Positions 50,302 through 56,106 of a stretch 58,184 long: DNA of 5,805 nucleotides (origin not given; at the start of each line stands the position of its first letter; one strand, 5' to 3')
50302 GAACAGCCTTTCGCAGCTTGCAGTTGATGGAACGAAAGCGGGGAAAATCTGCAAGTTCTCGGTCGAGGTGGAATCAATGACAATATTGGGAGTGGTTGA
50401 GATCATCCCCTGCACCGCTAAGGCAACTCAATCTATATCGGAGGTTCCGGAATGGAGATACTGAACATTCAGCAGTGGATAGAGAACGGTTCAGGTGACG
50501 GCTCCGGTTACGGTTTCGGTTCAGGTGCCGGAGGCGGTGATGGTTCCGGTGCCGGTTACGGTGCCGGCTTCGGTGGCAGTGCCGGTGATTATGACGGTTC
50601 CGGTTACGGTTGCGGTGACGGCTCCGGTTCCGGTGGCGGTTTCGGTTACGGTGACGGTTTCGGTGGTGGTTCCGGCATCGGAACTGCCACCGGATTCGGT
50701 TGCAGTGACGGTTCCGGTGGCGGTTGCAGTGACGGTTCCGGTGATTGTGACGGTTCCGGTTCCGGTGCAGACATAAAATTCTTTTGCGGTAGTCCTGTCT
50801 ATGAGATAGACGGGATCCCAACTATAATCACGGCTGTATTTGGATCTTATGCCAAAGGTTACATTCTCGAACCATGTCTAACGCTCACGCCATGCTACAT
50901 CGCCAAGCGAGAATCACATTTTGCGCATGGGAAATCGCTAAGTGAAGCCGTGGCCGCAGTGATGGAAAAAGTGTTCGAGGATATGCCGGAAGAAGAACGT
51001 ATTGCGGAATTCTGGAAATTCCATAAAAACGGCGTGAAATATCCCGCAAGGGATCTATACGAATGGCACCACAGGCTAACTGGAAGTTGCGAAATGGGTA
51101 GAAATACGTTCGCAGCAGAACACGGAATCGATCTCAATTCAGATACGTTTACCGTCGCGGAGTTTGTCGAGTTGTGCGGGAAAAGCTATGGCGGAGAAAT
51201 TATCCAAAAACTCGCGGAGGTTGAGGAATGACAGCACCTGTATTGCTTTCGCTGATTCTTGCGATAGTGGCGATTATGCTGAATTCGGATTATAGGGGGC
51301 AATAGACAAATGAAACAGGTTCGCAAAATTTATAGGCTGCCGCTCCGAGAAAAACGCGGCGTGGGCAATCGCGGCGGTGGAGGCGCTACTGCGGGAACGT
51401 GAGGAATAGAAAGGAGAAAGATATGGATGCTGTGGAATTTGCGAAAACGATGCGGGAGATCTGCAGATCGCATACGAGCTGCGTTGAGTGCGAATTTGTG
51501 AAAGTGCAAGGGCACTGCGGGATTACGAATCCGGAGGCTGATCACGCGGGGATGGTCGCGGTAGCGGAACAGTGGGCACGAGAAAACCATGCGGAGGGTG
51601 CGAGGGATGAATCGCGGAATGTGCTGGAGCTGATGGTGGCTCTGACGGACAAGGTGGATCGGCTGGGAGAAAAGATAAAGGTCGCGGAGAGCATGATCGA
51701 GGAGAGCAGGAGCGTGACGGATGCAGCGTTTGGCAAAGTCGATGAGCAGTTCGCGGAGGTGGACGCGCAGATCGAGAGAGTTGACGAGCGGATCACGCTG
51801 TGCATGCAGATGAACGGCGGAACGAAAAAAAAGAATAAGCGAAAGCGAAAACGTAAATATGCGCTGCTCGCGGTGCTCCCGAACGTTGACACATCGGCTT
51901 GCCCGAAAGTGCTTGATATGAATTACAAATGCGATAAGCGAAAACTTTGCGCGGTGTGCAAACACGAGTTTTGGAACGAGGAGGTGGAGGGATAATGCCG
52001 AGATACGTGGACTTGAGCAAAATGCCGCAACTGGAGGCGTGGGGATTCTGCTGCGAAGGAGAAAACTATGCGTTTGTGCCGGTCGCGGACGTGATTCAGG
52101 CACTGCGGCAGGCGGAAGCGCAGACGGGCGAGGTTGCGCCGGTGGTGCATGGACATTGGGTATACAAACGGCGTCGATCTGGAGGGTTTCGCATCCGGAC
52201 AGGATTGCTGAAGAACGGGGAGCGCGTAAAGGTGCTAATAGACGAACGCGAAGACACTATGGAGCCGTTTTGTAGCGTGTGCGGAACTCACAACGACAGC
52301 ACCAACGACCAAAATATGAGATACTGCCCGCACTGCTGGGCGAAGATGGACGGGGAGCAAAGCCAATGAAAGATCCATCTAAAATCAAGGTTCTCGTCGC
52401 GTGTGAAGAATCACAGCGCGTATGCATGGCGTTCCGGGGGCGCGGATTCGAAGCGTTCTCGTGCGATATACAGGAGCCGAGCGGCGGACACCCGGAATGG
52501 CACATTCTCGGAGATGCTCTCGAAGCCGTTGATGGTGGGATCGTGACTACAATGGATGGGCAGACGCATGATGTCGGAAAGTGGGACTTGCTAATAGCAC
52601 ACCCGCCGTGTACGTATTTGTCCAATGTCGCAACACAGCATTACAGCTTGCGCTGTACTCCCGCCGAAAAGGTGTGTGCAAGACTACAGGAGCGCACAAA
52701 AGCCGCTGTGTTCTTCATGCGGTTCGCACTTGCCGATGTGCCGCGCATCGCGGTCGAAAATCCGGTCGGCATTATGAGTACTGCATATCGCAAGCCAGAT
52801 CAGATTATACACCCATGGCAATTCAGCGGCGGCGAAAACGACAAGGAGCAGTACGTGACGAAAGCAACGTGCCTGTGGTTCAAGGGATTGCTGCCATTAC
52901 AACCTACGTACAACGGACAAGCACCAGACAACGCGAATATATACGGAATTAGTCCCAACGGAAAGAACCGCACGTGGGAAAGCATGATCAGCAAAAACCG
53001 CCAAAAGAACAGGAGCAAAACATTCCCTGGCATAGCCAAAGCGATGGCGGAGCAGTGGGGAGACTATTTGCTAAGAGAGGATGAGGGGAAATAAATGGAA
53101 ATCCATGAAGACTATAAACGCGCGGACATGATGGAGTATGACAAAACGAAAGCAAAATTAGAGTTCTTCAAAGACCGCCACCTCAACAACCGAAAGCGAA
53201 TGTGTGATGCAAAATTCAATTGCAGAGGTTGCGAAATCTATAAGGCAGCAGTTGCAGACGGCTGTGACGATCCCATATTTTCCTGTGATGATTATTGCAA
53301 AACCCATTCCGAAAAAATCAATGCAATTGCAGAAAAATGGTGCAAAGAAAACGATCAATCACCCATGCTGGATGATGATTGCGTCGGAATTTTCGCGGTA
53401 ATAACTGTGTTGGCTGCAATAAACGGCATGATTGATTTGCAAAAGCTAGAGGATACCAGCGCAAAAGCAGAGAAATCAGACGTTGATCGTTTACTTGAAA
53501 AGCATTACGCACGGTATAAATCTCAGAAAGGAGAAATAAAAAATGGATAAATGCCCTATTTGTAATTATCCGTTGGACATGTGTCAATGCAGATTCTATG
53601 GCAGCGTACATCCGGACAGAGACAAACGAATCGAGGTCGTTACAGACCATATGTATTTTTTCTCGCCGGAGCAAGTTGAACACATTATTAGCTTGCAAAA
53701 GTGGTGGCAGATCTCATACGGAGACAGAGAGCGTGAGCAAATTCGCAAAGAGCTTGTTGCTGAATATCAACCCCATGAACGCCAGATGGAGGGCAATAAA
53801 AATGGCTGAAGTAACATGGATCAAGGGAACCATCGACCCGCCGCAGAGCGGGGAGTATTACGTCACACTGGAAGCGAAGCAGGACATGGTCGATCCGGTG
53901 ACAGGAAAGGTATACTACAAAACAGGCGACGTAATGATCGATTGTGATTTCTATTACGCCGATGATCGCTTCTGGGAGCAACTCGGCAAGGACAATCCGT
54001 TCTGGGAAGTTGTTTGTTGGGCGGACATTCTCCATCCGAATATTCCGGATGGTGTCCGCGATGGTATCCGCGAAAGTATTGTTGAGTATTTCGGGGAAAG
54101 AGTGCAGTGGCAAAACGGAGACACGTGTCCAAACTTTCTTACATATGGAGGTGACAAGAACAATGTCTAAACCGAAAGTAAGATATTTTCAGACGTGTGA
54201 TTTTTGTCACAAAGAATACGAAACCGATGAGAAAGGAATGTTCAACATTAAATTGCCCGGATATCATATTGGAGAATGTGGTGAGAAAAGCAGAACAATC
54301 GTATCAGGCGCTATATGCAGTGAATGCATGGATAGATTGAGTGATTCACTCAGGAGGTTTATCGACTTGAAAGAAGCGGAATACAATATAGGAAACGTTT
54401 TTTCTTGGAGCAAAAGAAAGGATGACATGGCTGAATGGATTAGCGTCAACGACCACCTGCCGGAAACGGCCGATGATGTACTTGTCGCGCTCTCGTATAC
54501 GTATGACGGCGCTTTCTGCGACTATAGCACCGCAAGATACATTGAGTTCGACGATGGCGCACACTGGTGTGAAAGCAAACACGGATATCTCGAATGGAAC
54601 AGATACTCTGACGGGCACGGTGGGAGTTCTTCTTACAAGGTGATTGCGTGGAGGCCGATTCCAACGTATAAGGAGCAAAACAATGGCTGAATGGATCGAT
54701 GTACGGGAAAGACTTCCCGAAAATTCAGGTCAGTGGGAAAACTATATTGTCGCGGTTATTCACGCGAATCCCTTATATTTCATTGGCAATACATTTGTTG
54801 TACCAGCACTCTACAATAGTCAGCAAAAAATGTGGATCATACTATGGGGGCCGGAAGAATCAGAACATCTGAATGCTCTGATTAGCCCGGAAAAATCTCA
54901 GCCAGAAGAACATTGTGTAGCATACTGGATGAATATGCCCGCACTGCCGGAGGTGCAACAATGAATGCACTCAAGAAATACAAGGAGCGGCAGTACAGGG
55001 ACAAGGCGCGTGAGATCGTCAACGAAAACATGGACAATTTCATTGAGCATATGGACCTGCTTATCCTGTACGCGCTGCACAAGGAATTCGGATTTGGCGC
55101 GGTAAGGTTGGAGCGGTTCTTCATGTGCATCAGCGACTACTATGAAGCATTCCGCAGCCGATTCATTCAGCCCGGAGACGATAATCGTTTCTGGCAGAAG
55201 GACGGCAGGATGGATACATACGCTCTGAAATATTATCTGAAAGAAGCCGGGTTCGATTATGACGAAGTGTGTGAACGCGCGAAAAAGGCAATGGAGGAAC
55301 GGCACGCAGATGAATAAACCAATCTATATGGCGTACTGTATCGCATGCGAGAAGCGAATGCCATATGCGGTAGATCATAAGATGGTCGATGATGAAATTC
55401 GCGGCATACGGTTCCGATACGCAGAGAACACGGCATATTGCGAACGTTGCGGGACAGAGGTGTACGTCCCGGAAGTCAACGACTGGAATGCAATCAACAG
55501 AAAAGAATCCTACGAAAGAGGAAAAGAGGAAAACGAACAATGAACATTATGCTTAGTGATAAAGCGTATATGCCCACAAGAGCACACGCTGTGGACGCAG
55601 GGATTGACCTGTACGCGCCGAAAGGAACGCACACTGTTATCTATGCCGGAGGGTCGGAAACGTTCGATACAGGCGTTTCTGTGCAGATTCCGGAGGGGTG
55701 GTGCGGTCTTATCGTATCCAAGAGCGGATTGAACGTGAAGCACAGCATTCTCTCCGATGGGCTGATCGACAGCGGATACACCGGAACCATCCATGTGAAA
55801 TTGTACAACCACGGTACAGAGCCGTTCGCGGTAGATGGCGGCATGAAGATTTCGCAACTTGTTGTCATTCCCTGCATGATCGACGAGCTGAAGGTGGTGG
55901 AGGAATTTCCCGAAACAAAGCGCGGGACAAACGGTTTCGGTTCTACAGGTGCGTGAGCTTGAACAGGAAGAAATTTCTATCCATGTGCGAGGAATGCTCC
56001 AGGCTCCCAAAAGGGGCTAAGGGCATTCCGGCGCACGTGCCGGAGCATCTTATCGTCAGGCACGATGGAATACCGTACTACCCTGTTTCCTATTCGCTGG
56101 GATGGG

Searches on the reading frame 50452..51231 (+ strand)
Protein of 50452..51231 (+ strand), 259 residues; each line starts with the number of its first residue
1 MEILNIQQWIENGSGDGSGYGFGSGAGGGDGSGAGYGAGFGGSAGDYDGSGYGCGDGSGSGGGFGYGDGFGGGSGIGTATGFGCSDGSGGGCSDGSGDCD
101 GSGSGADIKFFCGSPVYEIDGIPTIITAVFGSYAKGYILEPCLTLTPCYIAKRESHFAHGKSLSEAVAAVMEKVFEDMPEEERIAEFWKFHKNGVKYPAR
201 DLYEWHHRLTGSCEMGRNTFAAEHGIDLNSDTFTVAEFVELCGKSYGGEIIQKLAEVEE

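Call 16: search_protein_families(library=pfam, proteins=[window:50452-51231:+], max_evalue=0.01)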
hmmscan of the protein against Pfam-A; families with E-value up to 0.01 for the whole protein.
window:50452-51231:+ (259 aa): 1 family
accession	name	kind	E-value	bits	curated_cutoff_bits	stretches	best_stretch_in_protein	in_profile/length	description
PF22807.2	TrAA12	-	0.0049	15.7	30.9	1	2-62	374-434/463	TrAA12-like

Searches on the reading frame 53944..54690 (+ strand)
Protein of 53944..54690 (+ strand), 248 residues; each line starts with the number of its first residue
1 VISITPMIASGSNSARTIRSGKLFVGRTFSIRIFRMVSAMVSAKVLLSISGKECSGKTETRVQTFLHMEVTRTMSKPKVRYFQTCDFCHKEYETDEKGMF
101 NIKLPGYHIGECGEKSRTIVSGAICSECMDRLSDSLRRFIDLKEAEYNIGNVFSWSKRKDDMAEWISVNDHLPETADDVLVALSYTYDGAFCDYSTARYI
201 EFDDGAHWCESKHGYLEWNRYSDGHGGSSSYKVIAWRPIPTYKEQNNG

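Call 16: search_protein_families(library=pfam, proteins=[window:53944-54690:+], max_evalue=0.01)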
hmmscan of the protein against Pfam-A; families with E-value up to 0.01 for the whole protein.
window:53944-54690:+ (248 aa): 1 family
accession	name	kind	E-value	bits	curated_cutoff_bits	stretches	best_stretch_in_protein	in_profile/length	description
PF04448.17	DUF551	-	1.1e-05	26.6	22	1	164-240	1-64/68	Protein of unknown function (DUF551)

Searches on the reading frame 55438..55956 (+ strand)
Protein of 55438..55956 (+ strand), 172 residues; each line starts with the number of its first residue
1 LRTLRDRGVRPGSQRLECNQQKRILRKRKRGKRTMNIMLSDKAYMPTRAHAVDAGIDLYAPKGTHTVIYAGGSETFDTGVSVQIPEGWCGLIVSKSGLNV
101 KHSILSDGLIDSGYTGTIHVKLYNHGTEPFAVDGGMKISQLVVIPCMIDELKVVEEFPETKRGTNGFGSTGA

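Call 92: search_protein_families(library=pfam, proteins=[window:55438-55956:+], max_evalue=0.001)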
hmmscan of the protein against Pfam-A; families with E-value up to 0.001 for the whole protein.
window:55438-55956:+ (172 aa): 2 families
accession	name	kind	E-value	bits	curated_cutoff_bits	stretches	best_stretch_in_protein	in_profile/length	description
PF00692.24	dUTPase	-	2.5e-27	95.6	22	1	42-171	2-129/129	dUTPase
PF22769.1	DCD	-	3.3e-08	34.2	27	1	56-143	61-150/153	dCTP deaminase-like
